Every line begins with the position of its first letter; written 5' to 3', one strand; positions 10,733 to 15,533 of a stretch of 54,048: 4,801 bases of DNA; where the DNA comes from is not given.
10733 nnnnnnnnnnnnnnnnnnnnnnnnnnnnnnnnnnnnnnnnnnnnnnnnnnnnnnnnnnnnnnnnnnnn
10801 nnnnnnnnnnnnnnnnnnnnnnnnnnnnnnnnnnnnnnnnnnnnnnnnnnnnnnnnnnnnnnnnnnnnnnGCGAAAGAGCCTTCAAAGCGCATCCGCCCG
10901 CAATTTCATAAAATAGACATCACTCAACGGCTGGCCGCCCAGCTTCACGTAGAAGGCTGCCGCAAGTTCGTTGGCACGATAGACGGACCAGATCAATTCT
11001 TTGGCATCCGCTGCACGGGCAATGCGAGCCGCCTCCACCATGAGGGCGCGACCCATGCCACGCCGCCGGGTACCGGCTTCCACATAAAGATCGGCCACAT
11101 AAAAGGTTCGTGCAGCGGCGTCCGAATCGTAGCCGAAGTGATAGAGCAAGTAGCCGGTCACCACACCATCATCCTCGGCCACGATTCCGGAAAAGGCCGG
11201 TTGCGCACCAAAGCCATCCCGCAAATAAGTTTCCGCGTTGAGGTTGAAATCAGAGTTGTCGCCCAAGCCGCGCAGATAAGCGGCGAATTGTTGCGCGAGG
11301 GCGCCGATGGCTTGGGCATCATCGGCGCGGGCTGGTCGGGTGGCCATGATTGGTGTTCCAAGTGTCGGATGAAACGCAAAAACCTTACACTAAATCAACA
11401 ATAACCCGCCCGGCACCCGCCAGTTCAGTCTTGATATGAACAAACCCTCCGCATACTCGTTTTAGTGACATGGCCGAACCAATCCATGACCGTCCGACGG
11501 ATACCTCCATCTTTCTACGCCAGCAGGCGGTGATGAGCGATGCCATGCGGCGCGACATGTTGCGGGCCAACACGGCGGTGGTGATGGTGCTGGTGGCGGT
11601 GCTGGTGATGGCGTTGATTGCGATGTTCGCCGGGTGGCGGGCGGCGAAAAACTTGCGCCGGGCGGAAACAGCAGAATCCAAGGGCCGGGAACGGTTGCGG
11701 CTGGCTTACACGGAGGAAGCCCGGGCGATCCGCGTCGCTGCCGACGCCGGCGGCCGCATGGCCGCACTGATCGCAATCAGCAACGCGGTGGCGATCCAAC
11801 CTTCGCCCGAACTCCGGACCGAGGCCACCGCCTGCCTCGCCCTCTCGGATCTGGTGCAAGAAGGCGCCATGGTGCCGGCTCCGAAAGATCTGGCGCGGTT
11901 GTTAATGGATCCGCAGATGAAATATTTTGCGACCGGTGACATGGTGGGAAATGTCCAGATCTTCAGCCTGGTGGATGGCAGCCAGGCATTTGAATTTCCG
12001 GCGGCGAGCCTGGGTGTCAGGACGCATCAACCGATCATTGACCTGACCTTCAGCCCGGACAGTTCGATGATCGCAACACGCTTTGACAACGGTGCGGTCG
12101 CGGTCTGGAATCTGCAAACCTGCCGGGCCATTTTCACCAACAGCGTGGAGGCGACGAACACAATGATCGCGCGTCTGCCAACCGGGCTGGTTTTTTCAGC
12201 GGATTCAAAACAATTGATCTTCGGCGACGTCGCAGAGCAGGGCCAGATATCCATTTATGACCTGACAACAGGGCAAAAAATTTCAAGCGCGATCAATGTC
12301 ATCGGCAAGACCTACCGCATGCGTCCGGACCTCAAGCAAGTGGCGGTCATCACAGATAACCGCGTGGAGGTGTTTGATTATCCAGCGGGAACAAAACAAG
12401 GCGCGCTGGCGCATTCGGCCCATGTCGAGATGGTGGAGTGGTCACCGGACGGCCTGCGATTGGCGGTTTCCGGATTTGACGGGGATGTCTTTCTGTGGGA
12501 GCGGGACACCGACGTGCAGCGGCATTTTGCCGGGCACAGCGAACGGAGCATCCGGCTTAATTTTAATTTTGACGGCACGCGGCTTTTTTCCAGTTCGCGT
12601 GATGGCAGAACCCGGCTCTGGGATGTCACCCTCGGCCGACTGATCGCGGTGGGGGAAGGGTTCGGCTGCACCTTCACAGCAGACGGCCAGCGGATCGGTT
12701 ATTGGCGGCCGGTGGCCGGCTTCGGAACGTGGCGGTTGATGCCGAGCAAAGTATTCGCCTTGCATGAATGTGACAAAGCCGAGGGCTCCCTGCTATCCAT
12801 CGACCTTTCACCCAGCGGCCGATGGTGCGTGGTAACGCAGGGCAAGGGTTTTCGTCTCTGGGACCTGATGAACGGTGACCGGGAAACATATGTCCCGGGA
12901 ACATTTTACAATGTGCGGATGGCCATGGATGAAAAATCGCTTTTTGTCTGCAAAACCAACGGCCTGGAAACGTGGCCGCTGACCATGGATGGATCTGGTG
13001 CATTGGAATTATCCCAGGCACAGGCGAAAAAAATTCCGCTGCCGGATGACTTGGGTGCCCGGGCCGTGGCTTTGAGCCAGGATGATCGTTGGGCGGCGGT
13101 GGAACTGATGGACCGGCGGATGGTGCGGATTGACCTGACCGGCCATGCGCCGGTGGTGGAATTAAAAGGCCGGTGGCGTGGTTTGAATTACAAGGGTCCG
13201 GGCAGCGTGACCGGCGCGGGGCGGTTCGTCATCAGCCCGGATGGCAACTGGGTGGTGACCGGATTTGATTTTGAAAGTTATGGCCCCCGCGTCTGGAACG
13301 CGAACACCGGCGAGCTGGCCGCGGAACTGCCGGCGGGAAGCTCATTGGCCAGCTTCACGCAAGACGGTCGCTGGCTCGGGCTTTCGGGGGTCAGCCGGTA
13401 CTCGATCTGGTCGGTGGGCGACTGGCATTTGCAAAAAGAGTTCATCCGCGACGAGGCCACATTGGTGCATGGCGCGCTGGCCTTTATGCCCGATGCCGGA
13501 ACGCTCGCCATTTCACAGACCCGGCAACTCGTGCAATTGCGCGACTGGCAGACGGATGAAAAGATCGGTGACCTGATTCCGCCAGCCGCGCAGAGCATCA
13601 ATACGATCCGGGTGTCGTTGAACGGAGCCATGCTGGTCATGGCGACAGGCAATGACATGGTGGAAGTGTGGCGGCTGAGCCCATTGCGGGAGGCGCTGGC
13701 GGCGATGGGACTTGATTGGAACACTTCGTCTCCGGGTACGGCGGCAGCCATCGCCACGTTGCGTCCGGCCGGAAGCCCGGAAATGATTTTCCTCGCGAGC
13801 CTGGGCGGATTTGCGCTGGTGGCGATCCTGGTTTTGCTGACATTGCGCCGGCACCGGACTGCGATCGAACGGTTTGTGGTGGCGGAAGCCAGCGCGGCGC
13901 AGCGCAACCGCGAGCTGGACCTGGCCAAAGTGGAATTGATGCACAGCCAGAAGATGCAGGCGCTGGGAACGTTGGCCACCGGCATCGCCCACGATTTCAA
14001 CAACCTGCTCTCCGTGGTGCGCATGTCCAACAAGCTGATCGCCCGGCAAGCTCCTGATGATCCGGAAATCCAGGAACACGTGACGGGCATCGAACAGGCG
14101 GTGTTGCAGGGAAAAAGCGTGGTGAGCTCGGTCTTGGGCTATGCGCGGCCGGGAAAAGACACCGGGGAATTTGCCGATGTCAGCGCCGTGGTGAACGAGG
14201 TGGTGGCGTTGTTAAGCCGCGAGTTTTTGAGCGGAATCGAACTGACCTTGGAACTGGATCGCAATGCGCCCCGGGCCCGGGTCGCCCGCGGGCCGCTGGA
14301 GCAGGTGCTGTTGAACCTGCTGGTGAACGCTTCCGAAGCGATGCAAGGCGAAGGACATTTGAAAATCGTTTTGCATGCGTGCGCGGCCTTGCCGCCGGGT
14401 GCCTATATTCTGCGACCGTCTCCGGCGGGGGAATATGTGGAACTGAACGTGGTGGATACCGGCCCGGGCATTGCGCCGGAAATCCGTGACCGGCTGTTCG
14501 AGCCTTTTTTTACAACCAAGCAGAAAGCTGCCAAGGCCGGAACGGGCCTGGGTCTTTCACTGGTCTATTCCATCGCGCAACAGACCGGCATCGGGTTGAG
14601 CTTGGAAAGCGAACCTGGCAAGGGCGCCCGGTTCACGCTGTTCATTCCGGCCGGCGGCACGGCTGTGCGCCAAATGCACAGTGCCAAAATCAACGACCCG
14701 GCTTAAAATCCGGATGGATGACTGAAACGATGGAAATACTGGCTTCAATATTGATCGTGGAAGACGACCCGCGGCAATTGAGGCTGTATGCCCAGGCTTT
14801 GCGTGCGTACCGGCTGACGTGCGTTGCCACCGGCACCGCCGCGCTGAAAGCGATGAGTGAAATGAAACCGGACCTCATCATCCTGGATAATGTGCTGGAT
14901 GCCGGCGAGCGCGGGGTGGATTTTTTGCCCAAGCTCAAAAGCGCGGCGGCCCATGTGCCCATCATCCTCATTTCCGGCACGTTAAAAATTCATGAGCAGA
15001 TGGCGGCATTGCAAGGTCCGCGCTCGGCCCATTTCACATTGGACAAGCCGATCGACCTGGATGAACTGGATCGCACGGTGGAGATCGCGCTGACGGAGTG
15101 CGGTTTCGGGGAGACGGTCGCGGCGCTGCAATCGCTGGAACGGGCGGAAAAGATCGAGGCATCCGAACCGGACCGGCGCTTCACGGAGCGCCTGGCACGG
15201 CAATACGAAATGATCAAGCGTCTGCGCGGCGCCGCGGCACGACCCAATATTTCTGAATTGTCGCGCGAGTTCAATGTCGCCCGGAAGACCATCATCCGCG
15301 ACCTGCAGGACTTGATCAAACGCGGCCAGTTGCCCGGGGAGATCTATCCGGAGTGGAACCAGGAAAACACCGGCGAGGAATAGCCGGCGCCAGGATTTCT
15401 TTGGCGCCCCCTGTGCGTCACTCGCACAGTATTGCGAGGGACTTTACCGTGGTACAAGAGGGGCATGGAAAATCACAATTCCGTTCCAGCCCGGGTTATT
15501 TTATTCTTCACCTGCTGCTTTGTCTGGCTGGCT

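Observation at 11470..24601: Tight six-gene same-strand cluster: WD40-sensor kinase, response regulator, and four secreted surface-type proteins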

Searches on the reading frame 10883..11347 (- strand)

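Call 7: search_protein_families(library=pfam, proteins=[window:10883-11347:-], max_evalue=0.001)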
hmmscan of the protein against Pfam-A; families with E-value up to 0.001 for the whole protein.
window:10883-11347:- (154 aa): 3 families
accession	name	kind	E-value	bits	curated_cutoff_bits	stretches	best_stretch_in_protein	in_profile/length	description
PF00583.31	Acetyltransf_1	-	7e-14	52.5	20.7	1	46-137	28-115/116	Acetyltransferase (GNAT) family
PF13508.13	Acetyltransf_7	-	7.1e-10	39.6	27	1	55-137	6-81/84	Acetyltransferase (GNAT) domain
PF13673.13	Acetyltransf_10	-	0.00011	22.7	23.6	1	55-137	34-106/128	Acetyltransferase (GNAT) domain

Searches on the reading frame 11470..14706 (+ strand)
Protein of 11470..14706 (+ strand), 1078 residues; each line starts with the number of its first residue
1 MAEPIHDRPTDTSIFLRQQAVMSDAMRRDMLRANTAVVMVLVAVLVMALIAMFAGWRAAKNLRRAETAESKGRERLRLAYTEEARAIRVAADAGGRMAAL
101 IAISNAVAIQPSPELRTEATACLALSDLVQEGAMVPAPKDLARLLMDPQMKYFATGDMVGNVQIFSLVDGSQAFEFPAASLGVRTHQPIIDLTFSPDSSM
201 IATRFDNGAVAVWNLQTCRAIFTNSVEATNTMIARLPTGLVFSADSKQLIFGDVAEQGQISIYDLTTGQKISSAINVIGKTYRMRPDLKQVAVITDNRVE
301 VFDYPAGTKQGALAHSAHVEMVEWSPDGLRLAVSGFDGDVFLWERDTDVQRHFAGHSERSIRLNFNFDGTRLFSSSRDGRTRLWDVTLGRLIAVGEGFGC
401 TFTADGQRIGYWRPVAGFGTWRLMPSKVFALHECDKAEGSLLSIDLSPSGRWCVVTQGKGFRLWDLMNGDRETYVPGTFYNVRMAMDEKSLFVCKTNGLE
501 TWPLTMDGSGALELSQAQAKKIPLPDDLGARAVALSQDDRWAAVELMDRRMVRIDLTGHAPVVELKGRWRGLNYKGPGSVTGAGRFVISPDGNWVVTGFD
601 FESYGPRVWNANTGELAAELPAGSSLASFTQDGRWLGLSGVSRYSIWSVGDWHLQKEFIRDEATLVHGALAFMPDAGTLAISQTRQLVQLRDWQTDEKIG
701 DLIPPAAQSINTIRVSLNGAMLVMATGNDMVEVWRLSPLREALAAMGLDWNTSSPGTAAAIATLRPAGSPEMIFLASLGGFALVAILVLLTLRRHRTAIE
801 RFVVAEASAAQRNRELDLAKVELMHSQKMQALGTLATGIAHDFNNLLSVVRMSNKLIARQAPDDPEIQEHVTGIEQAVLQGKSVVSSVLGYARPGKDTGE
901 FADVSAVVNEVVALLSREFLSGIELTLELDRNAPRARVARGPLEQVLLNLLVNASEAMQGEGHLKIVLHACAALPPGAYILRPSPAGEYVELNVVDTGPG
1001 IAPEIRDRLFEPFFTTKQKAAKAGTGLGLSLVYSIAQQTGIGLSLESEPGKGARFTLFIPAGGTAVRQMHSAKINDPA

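Call 4: search_protein_families(library=pfam, proteins=[window:11470-14706:+], max_evalue=0.01)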
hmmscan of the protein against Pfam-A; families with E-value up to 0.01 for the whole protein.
window:11470-14706:+ (1078 aa): 32 families (the best 25 are shown)
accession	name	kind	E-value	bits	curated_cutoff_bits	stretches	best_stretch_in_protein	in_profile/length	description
PF25174.1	Beta-prop_THOC3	-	3.1e-27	95.7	305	3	315-409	1-103/272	THOC3 beta-propeller domain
PF02518.31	HATPase_c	-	1.8e-22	80.3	26.4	1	942-1061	5-109/111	Histidine kinase-, DNA gyrase B-, and HSP90-like ATPase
PF25173.1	Beta-prop_WDR3_1st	-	3.6e-20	72.9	154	1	259-389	10-145/184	WDR3 first beta-propeller domain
PF24817.1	WD40_WDHD1_1st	-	5.9e-20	72.1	109.9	2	238-387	9-158/291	WDHD1 first WD40 domain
PF00400.38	WD40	-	5.4e-18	65.1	27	2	350-385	4-39/39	WD domain, G-beta repeat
PF24814.1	WD40_Prp19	-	1.1e-17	64.5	320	3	314-386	133-206/281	Prp19 WD40 domain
PF23414.1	Beta-prop_EML_2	-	1.3e-15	57.9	90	2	254-390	16-157/266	Echinoderm microtubule-associated protein second beta-propeller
PF24807.1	WD40_CDC20-Fz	-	3e-13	50.2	200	1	209-391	30-214/292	CDC20/Fizzy WD40 domain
PF25175.1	Beta-prop_WDR5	-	9.6e-11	41.9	250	1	294-391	71-170/296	WDR5 beta-propeller domain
PF25172.1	Beta-prop_WDR3_2nd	-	4.3e-10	39.7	140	1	191-389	4-207/293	WDR3 second beta-propeller domain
PF24796.1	WDR55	-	8.7e-10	38.6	200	1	315-392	6-88/296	WDR55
PF25168.1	Beta-prop_WDR36-Utp21_2nd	-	2.4e-09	37.4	84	1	292-393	174-276/335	WDR36/Utp21 second beta-propeller domain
PF23393.2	Beta-prop_WDR90_POC16_2nd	-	2.7e-09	37.1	60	1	146-279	2-119/291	WDR90/POC16, second beta-propeller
PF24782.2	WD40_MABP1-WDR62_2nd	-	6.4e-09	35.6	290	0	289-384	236-339/341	MABP1/WDR62 second WD40 domain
PF12894.13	ANAPC4_WD40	-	6.9e-09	36.3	22.9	0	312-344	34-66/91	Anaphase-promoting complex subunit 4 WD40 domain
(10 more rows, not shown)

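Call 6: search_protein_families(library=ncbifam, proteins=[window:11470-14706:+], max_evalue=0.01)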
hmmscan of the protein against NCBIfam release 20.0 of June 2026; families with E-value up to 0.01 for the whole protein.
window:11470-14706:+ (1078 aa): 72 families (the best 25 are shown)
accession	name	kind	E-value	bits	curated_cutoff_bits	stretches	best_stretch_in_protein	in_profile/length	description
NF010411.0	PRK13837.1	equivalog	4.1e-54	183.8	647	1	809-1063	427-677/828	two-component system VirA-like sensor kinase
NF046020.1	HisKinCckABruc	equivalog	9.1e-52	176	1000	1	822-1069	470-715/868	cell cycle histidine kinase CckA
NF046026.1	HisKinCckACaul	equivalog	4.6e-49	167.1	1000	1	821-1064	291-535/678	cell cycle histidine kinase CckA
NF010076.0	PRK13557.1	subfamily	9.1e-47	159.7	631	1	819-1073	150-406/540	histidine kinase famiy protein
NF008468.0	PRK11360.1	equivalog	2.4e-38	131.9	646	1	820-1061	384-608/616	two-component system sensor histidine kinase AtoS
NF007688.0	PRK10364.1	equivalog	3.7e-33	115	479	1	819-1062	227-452/460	two-component system sensor histidine kinase ZraS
NF052574.1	HisKinEspCMyxo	equivalog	2.2e-29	102.2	1200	1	811-1068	399-644/785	serine histidine kinase EspC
NF047466.1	hybrid_RR_LvrB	exception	3.4e-28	98.9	500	1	821-1061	141-376/377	hybrid histidine kinase/response regulator LvrB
NF008293.1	PRK11073.1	equivalog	7.3e-26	91.2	240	1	798-1060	100-346/349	nitrogen regulation protein NR(II)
NF038348.1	T2SS_HK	subfamily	5e-24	84.6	450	2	879-1060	409-572/574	histidine kinase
TIGR02916.1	PEP_his_kin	equivalog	3.1e-22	78.9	300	1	819-1060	462-679/679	XrtA/PEP-CTERM system histidine kinase PrsK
NF041777.1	sens_FixL_Rhizob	equivalog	4e-22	78.5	850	1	811-1062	241-482/485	sensor protein FixL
NF053867.1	SprKinKinDBac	equivalog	1.2e-21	76.8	775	1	825-1061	279-497/500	sporulation kinase KinD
NF052573.1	HisKinEspAMyxo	equivalog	7e-21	73.9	1400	1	820-1063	372-613/755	serine histidine kinase EspA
TIGR02956.1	TMAO_torS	equivalog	4.7e-18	64.7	676.5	1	902-1061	537-682/967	TMAO reductase system sensor histidine kinase/response regulator TorS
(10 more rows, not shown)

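Call 35: find_related_loci(query=window:11470-14706:+, collection=metagenome_contigs, flank=10000)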
Query window:11470-14706:+ (1078 aa) in metagenome_contigs; peptide patterns used: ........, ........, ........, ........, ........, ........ (x = any residue, [..] = any of these).
54 stretches matched a pattern; 31 encode a relative of the query (tblastn E <= 1e-3); 31 distinct loci.
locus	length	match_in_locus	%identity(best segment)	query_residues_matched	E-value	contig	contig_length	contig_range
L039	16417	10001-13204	63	3-1077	0e+0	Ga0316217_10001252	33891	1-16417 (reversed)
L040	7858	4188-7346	60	26-1077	0e+0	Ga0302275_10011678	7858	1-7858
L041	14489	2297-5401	58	29-1061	0e+0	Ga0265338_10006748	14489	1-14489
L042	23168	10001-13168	51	1-1073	0e+0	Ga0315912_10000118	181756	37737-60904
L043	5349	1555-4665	50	24-1060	0e+0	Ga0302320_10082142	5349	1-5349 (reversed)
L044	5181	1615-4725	50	24-1060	0e+0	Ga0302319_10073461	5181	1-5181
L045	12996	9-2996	52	83-1076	0e+0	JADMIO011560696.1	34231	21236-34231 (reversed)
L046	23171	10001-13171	50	21-1076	0e+0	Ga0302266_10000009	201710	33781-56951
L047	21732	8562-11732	50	21-1076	0e+0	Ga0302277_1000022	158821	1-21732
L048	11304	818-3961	47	4-1057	0e+0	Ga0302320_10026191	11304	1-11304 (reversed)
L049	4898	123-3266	47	4-1057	0e+0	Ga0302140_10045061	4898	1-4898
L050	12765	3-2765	53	156-1076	0e+0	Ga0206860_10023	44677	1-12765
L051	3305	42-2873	51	171-1077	0e+0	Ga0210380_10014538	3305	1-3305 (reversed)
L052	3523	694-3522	49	21-964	0e+0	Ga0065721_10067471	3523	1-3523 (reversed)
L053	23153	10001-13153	49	24-1073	0e+0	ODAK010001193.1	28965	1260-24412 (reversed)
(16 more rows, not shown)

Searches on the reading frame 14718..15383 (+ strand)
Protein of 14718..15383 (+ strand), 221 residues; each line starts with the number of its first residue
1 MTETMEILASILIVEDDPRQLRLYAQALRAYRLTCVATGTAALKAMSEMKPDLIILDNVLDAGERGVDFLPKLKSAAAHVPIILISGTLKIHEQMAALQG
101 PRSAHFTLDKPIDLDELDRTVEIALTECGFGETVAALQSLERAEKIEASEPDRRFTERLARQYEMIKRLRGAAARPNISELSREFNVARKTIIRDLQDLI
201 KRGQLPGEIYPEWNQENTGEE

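Call 4: search_protein_families(library=pfam, proteins=[window:14718-15383:+], max_evalue=0.01)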
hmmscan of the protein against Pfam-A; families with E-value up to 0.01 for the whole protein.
window:14718-15383:+ (221 aa): 4 families
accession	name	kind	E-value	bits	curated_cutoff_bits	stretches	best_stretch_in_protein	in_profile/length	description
PF00072.30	Response_reg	-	2e-15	57.4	30.2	1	11-121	1-110/111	Response regulator receiver domain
PF08279.18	HTH_11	-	0.00029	21.1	25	1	161-203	1-43/55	HTH domain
PF25213.1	HVO_A0261_N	-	0.0023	18.2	35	1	153-203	4-52/86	HVO_A0261 N-terminal domain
PF08220.18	HTH_DeoR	-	0.0093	16.1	21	0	161-203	1-42/57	DeoR-like helix-turn-helix domain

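Call 6: search_protein_families(library=ncbifam, proteins=[window:14718-15383:+], max_evalue=0.01)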
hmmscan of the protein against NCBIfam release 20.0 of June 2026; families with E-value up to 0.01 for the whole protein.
window:14718-15383:+ (221 aa): 50 families (the best 25 are shown)
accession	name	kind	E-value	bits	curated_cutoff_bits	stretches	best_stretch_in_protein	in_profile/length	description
TIGR01818.1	ntrC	equivalog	9.6e-12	44.4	558.6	1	11-128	1-117/463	nitrogen regulation protein NR(I)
NF051870.1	NAssimRespRegNtrX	equivalog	3.7e-11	42.6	600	1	10-139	3-133/452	nitrogen assimilation response regulator NtrX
NF011695.0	PRK15115.1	equivalog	6.5e-10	38.4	763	1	9-127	7-124/445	two-component system response regulator GlrR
NF007820.0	PRK10529.1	equivalog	1.6e-09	37.5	325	1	9-127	2-118/225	two-component system response regulator KdpE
NF007969.0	PRK10693.1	equivalog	1.7e-09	37.2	329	1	10-140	9-139/337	two-component system response regulator RssB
NF008469.0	PRK11361.1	equivalog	2.8e-09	36.2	714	1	8-137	4-132/461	acetoacetate metabolism transcriptional regulator AtoC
NF045717.1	DVU0259_DivK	exception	6.3e-09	36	160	1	10-122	4-113/117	DVU0259 family response regulator domain-containing protein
TIGR02154.1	PhoB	equivalog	9e-09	35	296.2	1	9-99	3-96/226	phosphate regulon transcriptional regulator PhoB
NF045944.1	ResRegRpaBCyano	equivalog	1.1e-08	34.8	330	1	12-128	1-115/229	response regulator transcription factor RpaB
NF033791.1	ActR_PrrA_rreg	equivalog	1.2e-08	35.1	250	1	10-196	3-167/173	ActR/PrrA/RegA family redox response regulator transcription factor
NF047793.1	ResRegPgtA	equivalog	4.8e-08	32.2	650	1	9-127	6-123/414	two-component system response regulator PgtA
NF041946.1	LuxO_transreg_Vib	equivalog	1.1e-07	31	800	1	21-127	9-114/463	quorum-sensing sigma-54 dependent transcriptional regulator LuxO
NF045914.1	RespRegNblR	equivalog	1.2e-07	31.5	300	1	9-126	7-123/228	response regulator transcription factor NblR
NF040689.1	MtrAB_MtrA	equivalog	3.7e-07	29.7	300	1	11-117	1-105/219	MtrAB system response regulator MtrA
NF045991.1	RespRegCtrARhodob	equivalog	4.3e-07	29.9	350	1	11-133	3-125/224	response regulator transcription factor CtrA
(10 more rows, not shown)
